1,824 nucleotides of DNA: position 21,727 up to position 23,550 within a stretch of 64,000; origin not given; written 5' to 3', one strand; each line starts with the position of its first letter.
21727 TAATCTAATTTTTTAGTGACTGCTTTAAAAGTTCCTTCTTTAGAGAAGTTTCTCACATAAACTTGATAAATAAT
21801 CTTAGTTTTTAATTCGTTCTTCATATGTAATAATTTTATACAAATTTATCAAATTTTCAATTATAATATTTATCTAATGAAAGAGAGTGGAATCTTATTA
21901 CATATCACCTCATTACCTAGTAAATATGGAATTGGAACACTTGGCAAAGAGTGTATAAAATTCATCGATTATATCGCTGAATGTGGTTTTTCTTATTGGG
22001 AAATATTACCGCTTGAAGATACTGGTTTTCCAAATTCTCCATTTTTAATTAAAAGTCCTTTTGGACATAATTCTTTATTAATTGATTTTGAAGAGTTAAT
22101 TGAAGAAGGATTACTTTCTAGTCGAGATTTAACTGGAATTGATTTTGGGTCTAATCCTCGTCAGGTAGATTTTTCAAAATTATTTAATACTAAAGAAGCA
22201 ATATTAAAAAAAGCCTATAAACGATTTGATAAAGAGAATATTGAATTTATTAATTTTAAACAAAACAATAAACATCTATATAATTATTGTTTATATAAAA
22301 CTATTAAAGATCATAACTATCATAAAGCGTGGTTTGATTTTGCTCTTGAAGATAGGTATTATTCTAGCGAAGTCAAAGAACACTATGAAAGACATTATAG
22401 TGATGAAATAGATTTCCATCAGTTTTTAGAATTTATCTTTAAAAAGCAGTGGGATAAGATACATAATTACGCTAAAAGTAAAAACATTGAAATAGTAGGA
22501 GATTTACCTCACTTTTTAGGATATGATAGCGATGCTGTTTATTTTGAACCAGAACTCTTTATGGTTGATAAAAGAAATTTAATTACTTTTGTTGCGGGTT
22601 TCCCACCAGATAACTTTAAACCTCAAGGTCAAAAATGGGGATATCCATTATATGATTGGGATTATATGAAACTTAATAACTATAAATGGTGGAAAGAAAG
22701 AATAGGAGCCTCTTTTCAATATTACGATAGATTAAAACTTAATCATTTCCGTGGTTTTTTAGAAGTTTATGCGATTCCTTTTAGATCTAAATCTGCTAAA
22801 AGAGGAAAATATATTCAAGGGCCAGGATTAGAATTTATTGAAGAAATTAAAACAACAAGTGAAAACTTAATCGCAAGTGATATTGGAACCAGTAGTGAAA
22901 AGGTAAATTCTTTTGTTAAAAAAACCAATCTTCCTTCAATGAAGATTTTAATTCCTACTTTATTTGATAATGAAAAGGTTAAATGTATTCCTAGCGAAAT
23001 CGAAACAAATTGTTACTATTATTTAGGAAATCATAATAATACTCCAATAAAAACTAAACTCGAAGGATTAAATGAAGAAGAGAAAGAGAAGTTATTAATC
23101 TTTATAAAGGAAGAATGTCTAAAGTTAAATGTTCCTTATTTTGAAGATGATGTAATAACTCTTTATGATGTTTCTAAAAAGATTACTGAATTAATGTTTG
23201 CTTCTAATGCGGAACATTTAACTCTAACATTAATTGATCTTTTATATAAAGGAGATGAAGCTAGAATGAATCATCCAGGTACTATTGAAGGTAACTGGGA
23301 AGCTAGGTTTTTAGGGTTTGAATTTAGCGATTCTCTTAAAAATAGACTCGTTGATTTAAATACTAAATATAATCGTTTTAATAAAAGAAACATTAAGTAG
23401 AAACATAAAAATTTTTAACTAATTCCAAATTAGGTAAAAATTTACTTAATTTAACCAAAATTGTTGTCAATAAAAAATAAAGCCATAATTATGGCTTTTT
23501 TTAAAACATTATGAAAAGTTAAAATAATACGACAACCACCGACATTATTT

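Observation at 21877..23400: Full-length GH77 pseudo-enzyme: all three catalytic carboxylates replaced, next to an intact malQ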

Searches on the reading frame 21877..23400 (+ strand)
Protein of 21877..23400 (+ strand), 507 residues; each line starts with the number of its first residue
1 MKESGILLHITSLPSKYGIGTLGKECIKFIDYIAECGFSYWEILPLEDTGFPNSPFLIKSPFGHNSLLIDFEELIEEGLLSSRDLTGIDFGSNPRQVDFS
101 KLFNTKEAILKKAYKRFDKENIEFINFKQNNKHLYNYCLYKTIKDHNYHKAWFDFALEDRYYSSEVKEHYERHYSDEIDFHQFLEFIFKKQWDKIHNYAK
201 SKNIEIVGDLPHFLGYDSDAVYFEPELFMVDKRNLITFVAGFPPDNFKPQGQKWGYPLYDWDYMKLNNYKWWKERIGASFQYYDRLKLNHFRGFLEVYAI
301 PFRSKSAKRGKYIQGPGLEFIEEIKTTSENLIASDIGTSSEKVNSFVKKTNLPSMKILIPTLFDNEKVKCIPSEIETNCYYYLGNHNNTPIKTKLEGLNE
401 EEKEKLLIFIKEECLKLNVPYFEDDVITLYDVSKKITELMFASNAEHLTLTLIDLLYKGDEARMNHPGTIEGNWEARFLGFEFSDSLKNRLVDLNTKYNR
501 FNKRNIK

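Call 4: search_protein_families(library=pfam, proteins=[window:21877-23400:+])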
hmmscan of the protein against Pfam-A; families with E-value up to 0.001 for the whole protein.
window:21877-23400:+ (507 aa): 1 family
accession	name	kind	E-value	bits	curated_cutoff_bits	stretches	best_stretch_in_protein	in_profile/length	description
PF02446.23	Glyco_hydro_77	-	2.5e-117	393.1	25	1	8-478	1-459/465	4-alpha-glucanotransferase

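Call 5: search_solved_structures(query=window:21877-23400:+, show_alignments=2)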
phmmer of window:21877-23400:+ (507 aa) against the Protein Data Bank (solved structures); distinct sequences matched with E-value up to 0.001: 14.
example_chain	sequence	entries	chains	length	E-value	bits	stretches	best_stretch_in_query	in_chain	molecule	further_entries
1tz7_A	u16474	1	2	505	2e-87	297.4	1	2-478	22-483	4-alpha-glucanotransferase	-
6m6t_A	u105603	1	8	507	9.3e-85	288.6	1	3-503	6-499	4-alpha-glucanotransferase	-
1x1n_A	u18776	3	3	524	5.8e-71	243.1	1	3-499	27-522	4-alpha-glucanotransferase | 4-alpha-glucanotransferase, chloroplastic/amyloplastic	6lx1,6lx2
7cov_A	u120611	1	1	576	8.4e-71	242.6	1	3-499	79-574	4-alpha-glucanotransferase, chloroplastic/amyloplastic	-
5cpq_A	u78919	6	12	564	6.5e-70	239.7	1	3-500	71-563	4-alpha-glucanotransferase DPE1, chloroplastic/amyloplastic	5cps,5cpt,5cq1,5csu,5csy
2x1i_A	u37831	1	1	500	2.4e-69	237.8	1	5-494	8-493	4-ALPHA-GLUCANOTRANSFERASE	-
5jiw_A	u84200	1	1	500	1.1e-68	235.6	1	4-486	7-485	4-alpha-glucanotransferase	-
9u5l_A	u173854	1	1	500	1.4e-68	235.3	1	4-490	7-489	4-alpha-glucanotransferase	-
1cwy_A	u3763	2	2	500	1.9e-68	234.9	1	4-486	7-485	AMYLOMALTASE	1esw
2owc_A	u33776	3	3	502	2.2e-68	234.6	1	4-486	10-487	4-alpha-glucanotransferase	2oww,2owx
1fp8_A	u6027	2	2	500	2.6e-68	234.4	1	4-486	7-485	4-ALPHA-GLUCANOTRANSFERASE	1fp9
9lpw_D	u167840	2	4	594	4.7e-67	230.2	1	3-495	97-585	4-alpha-glucanotransferase DPE1, chloroplastic/amyloplastic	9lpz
9m80_C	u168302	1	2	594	1.2e-66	228.9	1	3-495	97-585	4-alpha-glucanotransferase DPE1, chloroplastic/amyloplastic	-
4s3p_A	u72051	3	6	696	3.5e-09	39.3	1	157-366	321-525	4-alpha-glucanotransferase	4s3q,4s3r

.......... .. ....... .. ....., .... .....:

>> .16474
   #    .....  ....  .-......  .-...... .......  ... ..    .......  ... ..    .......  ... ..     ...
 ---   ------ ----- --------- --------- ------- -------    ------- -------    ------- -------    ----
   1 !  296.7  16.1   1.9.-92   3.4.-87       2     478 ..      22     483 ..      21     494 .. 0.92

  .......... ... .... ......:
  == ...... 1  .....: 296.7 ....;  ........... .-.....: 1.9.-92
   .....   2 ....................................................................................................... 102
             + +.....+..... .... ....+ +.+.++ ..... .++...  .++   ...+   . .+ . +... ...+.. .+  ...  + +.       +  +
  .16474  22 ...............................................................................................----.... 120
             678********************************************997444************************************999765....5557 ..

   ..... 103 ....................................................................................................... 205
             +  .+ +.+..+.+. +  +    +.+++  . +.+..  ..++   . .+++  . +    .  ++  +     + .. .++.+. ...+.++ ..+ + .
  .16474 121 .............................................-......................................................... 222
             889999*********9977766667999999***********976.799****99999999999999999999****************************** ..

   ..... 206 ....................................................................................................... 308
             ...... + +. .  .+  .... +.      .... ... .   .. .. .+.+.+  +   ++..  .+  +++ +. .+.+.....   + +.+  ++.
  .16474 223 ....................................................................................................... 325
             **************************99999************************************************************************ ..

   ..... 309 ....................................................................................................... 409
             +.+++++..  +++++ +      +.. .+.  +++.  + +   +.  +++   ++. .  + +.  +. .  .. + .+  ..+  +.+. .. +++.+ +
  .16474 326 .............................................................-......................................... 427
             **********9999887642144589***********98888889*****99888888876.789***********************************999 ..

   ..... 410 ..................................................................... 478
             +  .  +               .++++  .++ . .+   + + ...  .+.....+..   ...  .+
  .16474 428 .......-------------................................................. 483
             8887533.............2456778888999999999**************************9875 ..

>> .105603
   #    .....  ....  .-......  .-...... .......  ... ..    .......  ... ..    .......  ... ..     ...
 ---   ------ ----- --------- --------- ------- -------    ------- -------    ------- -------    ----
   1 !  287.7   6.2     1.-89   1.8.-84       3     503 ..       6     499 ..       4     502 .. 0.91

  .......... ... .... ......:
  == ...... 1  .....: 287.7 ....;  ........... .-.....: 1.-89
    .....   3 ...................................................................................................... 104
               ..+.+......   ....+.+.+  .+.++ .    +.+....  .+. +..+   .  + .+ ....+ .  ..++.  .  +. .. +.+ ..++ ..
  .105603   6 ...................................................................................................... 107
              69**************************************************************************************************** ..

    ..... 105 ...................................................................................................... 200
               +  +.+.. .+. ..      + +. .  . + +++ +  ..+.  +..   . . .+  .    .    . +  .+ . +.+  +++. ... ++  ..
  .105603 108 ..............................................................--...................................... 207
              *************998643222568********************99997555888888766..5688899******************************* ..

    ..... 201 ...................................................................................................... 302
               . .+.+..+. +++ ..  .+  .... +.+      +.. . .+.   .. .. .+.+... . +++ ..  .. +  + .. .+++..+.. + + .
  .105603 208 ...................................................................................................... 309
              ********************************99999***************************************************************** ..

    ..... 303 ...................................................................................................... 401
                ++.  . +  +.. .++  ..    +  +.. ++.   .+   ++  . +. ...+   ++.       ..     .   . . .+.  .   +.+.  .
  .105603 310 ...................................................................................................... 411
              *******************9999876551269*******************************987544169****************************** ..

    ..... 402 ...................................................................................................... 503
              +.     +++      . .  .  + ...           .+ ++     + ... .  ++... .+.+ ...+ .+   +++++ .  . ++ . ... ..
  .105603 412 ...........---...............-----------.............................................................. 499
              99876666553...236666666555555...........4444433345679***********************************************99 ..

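Call 7: find_homologous_proteins(query=window:21877-23400:+, max_evalue=1e-30)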
Query window:21877-23400:+ (507 aa): 3186 proteins with E <= 1e-30 among 8000 candidates; the best 120 are listed.
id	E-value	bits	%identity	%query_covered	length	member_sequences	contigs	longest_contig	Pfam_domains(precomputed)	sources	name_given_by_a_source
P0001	0.0e+0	1177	100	100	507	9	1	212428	PF02446.24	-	-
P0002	7.4e-208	710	63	98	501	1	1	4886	PF02446.24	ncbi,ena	-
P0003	3.1e-206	704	60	100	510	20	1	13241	PF02446.24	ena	-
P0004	6.6e-205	700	61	100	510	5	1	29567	PF02446.24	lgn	-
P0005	8.5e-203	693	61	99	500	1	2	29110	PF02446.24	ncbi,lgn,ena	-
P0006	3.0e-197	675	60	100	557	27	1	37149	PF02446.24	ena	-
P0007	5.5e-197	674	61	100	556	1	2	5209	PF02446.24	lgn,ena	-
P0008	5.7e-197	674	61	100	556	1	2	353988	PF02446.24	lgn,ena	-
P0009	9.0e-197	673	61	99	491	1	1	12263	PF02446.24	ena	-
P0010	9.8e-197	673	59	100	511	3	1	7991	PF02446.24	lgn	-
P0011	1.0e-196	673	61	100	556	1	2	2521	PF02446.24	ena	-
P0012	2.9e-196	672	61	100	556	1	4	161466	PF02446.24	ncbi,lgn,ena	-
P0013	2.7e-194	665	59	99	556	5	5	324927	PF02446.24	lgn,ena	-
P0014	9.9e-193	660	58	100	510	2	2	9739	PF02446.24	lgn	-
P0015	2.2e-178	613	54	99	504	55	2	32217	PF02446.24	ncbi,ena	-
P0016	4.2e-177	608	55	98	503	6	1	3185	PF02446.24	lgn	-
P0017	4.2e-177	608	52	99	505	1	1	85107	PF02446.24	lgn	-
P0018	4.7e-177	608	55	99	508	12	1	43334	PF02446.24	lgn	-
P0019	4.3e-176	605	54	98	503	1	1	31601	PF02446.24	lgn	-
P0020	4.5e-176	605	53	98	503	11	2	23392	PF02446.24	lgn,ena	-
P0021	1.1e-175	604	53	98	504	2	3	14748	PF02446.24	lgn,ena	-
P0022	1.3e-174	600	55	98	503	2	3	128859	PF02446.24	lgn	-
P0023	1.8e-174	600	53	99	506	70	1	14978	PF02446.24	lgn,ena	-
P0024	1.0e-173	597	52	99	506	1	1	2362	PF02446.24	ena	-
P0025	6.1e-172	591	53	98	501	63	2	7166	PF02446.24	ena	-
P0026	8.5e-172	591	54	98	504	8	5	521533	PF02446.24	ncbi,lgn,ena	-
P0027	1.1e-168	580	53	98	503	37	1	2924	PF02446.24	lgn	-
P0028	1.2e-167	577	52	98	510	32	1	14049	PF02446.24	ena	-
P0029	8.0e-167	574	51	98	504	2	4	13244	PF02446.24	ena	-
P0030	3.1e-166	572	51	98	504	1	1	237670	PF02446.24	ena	-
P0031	6.1e-165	568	53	100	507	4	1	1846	PF02446.24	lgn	-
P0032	3.3e-164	566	50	98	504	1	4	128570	PF02446.24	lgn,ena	-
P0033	2.8e-163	563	50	98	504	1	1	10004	PF02446.24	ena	-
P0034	3.6e-163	562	50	98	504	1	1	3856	PF02446.24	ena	-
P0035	4.7e-163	562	50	98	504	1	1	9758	PF02446.24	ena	-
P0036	7.3e-163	561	50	98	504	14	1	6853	PF02446.24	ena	-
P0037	9.1e-163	561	52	99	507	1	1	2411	PF02446.24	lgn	-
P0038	1.8e-162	560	52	98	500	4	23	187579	PF02446.24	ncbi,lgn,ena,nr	ncbi:MAG TPA: 4-alpha-glucanotransferase [Candidatus Onthovivens sp.]|nr:4-alpha-glucanotransferase 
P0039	3.9e-161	556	49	98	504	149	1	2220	PF02446.24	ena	-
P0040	8.3e-151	522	46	99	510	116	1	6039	PF02446.24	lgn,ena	-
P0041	4.9e-149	516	47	99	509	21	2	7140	PF02446.24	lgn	-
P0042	2.4e-147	510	47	100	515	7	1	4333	PF02446.24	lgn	-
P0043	4.1e-145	503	46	98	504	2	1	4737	PF02446.24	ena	-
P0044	1.1e-143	498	47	98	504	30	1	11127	PF02446.24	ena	-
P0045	4.5e-143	496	48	98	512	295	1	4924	PF02446.24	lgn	-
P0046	3.4e-139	483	47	99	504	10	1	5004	PF02446.24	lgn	-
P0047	6.2e-136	472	43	99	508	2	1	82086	PF02446.24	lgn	-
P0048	5.3e-135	469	43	99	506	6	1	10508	PF02446.24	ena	-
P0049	6.8e-135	469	46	99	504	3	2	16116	PF02446.24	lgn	-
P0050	3.7e-133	463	44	98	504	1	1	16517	PF02446.24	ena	-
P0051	2.0e-129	451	43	98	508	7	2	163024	PF02446.24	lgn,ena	-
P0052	1.9e-127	444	68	54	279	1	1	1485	PF02446.24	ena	-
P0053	2.2e-127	444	50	78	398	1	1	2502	PF02446.24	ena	-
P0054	1.2e-126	442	43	98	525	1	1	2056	PF02446.24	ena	-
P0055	4.1e-125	437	43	99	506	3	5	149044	PF02446.24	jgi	jgi:4-alpha-glucanotransferase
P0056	1.5e-124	435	43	98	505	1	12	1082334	PF02446.24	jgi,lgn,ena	jgi:4-alpha-glucanotransferase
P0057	8.6e-124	432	42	99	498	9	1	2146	PF02446.24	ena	-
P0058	8.7e-124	432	42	99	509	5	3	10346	PF02446.24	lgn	-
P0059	4.4e-120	420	40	99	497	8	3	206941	PF02446.24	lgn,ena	-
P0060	7.2e-116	406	41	99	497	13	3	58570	PF02446.24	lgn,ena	-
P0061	5.7e-111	390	41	98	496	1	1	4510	PF02446.24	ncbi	-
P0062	8.1e-108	380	40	98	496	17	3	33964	PF02446.24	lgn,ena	-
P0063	9.1e-108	379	39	99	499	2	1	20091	PF02446.24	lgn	-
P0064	1.0e-106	376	40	99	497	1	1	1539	PF02446.24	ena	-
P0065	1.1e-105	373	38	98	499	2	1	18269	PF02446.24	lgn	-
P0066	9.6e-105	370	39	98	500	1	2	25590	PF02446.24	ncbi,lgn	-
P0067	1.5e-104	369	39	98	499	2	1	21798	PF02446.24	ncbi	-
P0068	1.7e-104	369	37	98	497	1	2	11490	PF02446.24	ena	-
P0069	5.0e-104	367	39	99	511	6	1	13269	PF02446.24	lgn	-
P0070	8.2e-104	366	39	98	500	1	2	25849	PF02446.24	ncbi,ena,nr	ncbi:MAG: 4-alpha-glucanotransferase [Bacilli bacterium]|nr:4-alpha-glucanotransferase [Bacilli bact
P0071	1.3e-103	366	38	98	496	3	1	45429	PF02446.24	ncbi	-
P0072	2.1e-103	365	38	98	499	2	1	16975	PF02446.24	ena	-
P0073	4.2e-103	364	39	98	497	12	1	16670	PF02446.24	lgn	-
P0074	4.5e-103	364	40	98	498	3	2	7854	PF02446.24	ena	-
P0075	5.4e-103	364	37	98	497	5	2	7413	PF02446.24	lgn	-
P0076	1.5e-102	362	38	98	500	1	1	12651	PF02446.24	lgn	-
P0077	2.9e-102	361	38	98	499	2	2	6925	PF02446.24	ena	-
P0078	8.2e-102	360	36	98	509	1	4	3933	PF02446.24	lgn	-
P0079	1.1e-101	359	39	98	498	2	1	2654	PF02446.24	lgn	-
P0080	2.4e-101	358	38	94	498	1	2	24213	PF02446.24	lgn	-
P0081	2.7e-101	358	37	99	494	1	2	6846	PF02446.24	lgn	-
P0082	2.9e-101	358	37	99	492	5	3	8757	PF02446.24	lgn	-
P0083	5.0e-101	357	37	98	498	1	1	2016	PF02446.24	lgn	-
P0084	6.9e-101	357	38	98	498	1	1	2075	PF02446.24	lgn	-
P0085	7.7e-101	357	36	98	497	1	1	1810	PF02446.24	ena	-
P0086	7.8e-101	357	38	98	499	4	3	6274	PF02446.24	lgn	-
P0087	2.5e-100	355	36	99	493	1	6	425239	PF02446.24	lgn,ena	-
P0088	2.6e-100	355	38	99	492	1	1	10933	PF02446.24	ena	-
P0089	4.9e-100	354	38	99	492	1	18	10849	PF02446.24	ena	-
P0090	9.2e-100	353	37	98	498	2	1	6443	PF02446.24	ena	-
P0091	1.3e-99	353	36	99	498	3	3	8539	PF02446.24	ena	-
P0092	1.3e-99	353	37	99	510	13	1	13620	PF02446.24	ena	-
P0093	1.9e-99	352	36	98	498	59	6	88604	PF02446.24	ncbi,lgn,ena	-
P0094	2.8e-99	351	35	98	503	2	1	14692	PF02446.24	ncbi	-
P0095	3.1e-99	351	37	99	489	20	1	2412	PF02446.24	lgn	-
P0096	3.6e-99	351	50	61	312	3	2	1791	PF02446.24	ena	-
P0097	4.2e-99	351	36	99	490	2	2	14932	PF02446.24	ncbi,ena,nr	ncbi:MAG: 4-alpha-glucanotransferase [Oscillospiraceae bacterium]|nr:4-alpha-glucanotransferase [Osc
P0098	4.8e-99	351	38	99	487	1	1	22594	PF02446.24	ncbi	-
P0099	5.6e-99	351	37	99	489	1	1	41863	PF02446.24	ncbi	-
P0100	7.1e-99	350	37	99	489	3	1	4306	PF02446.24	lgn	-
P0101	7.3e-99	350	37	99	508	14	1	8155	PF02446.24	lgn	-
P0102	8.2e-99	350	38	99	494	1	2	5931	PF02446.24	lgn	-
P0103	8.5e-99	350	35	100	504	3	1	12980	PF02446.24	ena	-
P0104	1.0e-98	350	38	99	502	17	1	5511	PF02446.24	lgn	-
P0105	1.2e-98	349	38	99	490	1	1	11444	PF02446.24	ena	-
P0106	1.4e-98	349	38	99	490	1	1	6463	PF02446.24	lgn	-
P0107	1.4e-98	349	38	99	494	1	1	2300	PF02446.24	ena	-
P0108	1.6e-98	349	37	98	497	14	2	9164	PF02446.24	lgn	-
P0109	1.7e-98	349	37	99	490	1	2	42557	PF02446.24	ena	-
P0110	1.7e-98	349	36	99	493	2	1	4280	PF02446.24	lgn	-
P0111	1.8e-98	349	36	98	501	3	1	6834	PF02446.24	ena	-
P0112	1.8e-98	349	36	99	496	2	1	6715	PF02446.24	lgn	-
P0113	2.0e-98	349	36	97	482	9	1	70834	PF02446.24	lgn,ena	-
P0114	2.0e-98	349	36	98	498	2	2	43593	PF02446.24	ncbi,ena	-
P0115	2.1e-98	349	38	99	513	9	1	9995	PF02446.24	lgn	-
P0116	2.4e-98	348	37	98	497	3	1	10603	PF02446.24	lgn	-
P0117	2.7e-98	348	37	99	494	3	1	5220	PF02446.24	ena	-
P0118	3.3e-98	348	36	98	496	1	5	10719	PF02446.24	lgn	-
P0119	3.7e-98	348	38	99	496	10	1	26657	PF02446.24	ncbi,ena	-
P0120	4.3e-98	348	36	98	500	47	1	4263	PF02446.24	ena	-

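Call 13: find_related_loci(query=A1, collection=genome_contigs, flank=10000)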
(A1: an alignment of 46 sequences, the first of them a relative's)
Query A1 (507 aa) in genome_contigs; peptide patterns used: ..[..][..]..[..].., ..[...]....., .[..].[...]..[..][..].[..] (x = any residue, [..] = any of these).
600 stretches matched a pattern (row limit reached: there are more); 598 encode a relative of the query (tblastn E <= 1e-3); the best 80 are kept; 80 distinct loci.
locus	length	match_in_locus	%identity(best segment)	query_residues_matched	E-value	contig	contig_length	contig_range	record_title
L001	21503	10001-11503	61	2-502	0e+0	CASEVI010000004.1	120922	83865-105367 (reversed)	uncultured bacterium isolate A67_L2_327327_idba_bin.107 genome assembly, contig: A67_L2_327327_idba_bin.107.fa_scaffold_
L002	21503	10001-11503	55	2-503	0e+0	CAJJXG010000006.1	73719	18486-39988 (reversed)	MAG TPA_asm: uncultured Bacillales bacterium isolate ERR321628-bin.40 genome assembly, contig: NODE_180_length_73719_cov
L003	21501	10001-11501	48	2-500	2e-154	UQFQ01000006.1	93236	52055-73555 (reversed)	uncultured Mollicutes bacterium isolate UMGS238 genome assembly, contig: NODE_95_length_93236_cov_6.603224, whole genome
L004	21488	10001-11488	47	3-500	2e-149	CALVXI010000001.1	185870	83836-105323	MAG: uncultured Bacilli bacterium isolate BRZ_E__bin40 genome assembly, contig: BRZ_E__NODE_56_length_185870_cov_25.8155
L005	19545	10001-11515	46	2-506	7e-141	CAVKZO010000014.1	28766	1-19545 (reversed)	Lachnospiraceae bacterium isolate H07658-L1_cleanbin_000009 genome assembly, contig: Spades_H07658-L1_contig_340, whole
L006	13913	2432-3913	37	2-503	6e-108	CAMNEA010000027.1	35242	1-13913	MAG: uncultured Butyrivibrio sp. isolate SRR873597_bin.67_metaWRAP_v1.3_MAG genome assembly, contig: NODE.2300_length_35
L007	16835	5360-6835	38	1-500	3e-106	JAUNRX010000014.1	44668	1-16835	MAG: bacterium isolate S3R_St_47 NODE_291_length_44668_cov_31.654988, whole genome shotgun sequence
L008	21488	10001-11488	36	1-500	2e-104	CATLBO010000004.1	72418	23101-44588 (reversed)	MAG TPA_asm: uncultured Hungatella sp. isolate MGG05667_1680015442 genome assembly, contig: ERR3199558_439, whole genome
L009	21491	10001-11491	36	2-502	3e-103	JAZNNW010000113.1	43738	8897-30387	MAG: Candidatus Avilachnospira sp. isolate T1900044653_TS20190119.MAGScoT_cleanbin_000061 SGB_1456_k141_1654049, whole g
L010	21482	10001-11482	34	1-501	7e-103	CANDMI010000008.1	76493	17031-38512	MAG TPA_asm: uncultured Eubacterium sp. isolate ERR6760117_bin.66_metawrap_v1.3_MAG genome assembly, contig: ERZ12802734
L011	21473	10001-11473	35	1-501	7e-103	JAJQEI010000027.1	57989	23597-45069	MAG: Ruminococcus sp. isolate MI.7_3 NODE_71_length_57989_cov_18.817413, whole genome shotgun sequence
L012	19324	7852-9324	33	1-500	4e-102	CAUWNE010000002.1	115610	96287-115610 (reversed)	MAG: uncultured Dysosmobacter sp. isolate SRS10476986__bin22 genome assembly, contig: SRS10476986_NODE_74_length_115610_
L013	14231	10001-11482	35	2-501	7e-102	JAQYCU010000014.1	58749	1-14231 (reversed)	MAG: bacterium isolate SUG1749 k141_3148562, whole genome shotgun sequence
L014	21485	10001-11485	35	2-505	4e-101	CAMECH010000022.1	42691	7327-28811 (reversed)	MAG: uncultured Bacteroides sp. isolate SRR11489781_bin.43_metaWRAP_v1.3_MAG genome assembly, contig: ERZ11466806.659, w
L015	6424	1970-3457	36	1-507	7e-101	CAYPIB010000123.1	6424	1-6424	MAG TPA_asm: uncultured Roseburia sp. isolate SRP294416_co2_548 genome assembly, contig: NODE_21481_length_6424_cov_4.35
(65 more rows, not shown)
